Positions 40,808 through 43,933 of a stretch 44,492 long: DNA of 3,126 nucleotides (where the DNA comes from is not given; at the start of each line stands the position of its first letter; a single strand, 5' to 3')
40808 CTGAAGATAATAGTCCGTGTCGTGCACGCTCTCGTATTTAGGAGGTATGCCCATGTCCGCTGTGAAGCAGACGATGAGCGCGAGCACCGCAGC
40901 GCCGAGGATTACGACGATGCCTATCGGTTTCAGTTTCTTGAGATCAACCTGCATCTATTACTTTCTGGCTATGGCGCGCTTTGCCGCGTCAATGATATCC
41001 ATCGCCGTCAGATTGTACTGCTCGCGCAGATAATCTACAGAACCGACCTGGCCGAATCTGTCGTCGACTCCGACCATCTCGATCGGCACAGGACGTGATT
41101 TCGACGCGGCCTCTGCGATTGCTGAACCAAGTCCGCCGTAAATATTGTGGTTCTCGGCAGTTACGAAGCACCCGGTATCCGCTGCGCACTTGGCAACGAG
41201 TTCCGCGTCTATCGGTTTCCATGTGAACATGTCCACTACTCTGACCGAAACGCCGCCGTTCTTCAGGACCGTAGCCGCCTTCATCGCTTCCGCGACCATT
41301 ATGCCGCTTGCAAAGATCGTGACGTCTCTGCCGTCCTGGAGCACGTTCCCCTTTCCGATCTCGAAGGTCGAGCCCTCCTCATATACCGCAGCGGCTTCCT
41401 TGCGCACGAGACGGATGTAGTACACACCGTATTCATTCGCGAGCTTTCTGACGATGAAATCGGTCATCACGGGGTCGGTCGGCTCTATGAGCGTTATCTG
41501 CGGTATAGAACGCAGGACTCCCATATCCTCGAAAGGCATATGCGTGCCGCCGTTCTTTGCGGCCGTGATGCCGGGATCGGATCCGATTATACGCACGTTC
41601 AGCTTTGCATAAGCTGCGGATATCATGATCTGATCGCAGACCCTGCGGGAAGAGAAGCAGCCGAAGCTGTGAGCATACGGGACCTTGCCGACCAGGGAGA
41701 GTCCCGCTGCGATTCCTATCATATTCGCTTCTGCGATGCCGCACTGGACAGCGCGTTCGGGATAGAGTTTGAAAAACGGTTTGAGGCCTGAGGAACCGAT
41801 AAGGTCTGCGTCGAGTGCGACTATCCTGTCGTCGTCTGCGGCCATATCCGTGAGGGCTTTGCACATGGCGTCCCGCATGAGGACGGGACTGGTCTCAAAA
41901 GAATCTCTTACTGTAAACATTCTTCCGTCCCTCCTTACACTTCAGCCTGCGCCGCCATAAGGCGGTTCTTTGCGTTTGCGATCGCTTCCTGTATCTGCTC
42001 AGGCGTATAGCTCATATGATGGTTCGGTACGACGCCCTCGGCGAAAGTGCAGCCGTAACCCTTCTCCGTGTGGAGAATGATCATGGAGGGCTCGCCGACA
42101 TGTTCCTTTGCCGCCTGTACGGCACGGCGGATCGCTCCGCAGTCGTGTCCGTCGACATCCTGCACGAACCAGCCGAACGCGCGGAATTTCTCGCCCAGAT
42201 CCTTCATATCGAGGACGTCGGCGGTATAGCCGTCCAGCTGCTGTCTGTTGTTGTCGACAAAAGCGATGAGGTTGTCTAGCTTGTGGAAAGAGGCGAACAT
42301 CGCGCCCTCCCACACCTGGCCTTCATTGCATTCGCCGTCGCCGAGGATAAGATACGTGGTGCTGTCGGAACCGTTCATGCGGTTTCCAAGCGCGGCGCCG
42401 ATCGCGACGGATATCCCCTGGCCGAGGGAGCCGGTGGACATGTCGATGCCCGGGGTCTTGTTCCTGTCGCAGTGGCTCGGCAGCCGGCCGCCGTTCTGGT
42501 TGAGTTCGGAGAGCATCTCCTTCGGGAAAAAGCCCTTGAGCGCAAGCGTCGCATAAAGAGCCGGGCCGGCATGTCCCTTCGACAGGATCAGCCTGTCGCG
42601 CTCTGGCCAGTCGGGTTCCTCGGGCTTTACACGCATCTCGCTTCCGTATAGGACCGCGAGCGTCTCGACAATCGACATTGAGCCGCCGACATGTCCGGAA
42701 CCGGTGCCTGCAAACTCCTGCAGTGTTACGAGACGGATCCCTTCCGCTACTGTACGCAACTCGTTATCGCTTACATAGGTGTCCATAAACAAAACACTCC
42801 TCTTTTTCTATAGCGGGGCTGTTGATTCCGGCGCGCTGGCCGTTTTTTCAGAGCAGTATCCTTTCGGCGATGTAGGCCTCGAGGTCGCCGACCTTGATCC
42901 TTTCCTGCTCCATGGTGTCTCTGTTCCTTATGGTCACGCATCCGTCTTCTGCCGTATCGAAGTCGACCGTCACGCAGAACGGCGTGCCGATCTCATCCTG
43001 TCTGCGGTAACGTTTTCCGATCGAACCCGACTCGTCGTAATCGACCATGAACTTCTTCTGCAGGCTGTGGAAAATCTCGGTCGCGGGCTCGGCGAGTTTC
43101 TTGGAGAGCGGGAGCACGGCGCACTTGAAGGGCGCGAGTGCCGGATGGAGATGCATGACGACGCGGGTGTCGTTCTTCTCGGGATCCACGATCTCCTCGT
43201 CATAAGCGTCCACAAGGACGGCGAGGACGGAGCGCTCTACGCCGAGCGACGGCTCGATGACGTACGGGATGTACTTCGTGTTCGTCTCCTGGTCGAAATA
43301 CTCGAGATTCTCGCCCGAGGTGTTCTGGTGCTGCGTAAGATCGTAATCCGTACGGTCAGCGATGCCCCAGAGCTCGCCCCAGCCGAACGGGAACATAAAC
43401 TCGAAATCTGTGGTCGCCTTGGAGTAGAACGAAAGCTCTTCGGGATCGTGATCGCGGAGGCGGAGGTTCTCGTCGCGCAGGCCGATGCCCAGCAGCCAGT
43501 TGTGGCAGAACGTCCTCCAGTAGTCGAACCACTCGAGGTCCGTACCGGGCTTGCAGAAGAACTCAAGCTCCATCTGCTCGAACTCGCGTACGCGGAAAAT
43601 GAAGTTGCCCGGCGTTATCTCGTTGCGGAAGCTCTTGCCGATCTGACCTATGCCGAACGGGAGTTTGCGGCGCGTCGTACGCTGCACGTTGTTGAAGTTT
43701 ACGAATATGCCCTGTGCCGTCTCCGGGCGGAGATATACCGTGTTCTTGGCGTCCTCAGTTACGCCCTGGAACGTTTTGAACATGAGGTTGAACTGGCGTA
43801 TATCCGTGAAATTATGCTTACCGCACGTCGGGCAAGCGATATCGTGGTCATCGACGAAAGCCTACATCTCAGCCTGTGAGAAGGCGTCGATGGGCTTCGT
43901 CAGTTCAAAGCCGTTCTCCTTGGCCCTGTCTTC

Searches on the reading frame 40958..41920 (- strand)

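Call 5: search_protein_families(library=pfam, proteins=[window:40958-41920:-])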
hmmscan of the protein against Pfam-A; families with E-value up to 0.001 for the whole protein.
window:40958-41920:- (320 aa): 3 families
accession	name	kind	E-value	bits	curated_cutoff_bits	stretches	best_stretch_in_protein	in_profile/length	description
PF02779.29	Transket_pyr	-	2.3e-30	106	27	1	13-175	3-171/174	Transketolase, pyrimidine binding domain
PF02780.25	Transketolase_C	-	2.5e-28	98.9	25.9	1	189-309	1-124/124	Transketolase, C-terminal domain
PF22613.1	Transketolase_C_1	-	2.4e-06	28.2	27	1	197-240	11-54/113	Transketolase-like TK C-terminal domain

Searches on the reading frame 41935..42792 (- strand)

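Call 5: search_protein_families(library=pfam, proteins=[window:41935-42792:-])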
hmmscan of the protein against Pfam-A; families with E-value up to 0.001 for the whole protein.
window:41935-42792:- (285 aa): 4 families
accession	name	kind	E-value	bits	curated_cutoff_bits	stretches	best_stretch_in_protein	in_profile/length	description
PF00456.26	Transketolase_N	-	4e-52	177.7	22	1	15-268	5-269/334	Transketolase, thiamine diphosphate binding domain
PF00676.26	E1_dh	-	2.7e-15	56.6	22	1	93-233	73-212/300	Dehydrogenase E1 component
PF13292.11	DXP_synthase_N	-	2e-09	37.6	21.2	1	7-183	13-173/274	1-deoxy-D-xylulose-5-phosphate synthase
PF09364.15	XFP_N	-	7.6e-07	28.7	23.7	1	101-231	121-250/364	XFP N-terminal domain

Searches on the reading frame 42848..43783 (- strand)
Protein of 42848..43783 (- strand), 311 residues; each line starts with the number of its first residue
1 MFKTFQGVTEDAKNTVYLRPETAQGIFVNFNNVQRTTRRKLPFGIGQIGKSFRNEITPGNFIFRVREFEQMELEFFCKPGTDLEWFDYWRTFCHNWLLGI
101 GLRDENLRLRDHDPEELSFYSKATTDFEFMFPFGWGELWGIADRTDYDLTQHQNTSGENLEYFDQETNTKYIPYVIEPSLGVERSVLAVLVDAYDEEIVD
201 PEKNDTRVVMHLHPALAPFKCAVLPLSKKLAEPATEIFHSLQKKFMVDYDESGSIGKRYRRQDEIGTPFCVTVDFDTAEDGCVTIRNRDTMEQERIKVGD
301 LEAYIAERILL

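Call 44: search_protein_families(library=pfam, proteins=[window:42848-43783:-], max_evalue=0.01)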
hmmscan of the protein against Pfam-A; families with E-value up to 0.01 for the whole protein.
window:42848-43783:- (311 aa): 2 families
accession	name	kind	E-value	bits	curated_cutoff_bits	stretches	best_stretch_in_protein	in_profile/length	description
PF03129.25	HGTP_anticodon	-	5.4e-23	81.4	21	1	220-307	1-93/94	Anticodon binding domain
PF00587.30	tRNA-synt_2b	-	1.8e-14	54.7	29.3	1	10-190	5-176/179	tRNA synthetase class II core domain (G, H, P, S and T)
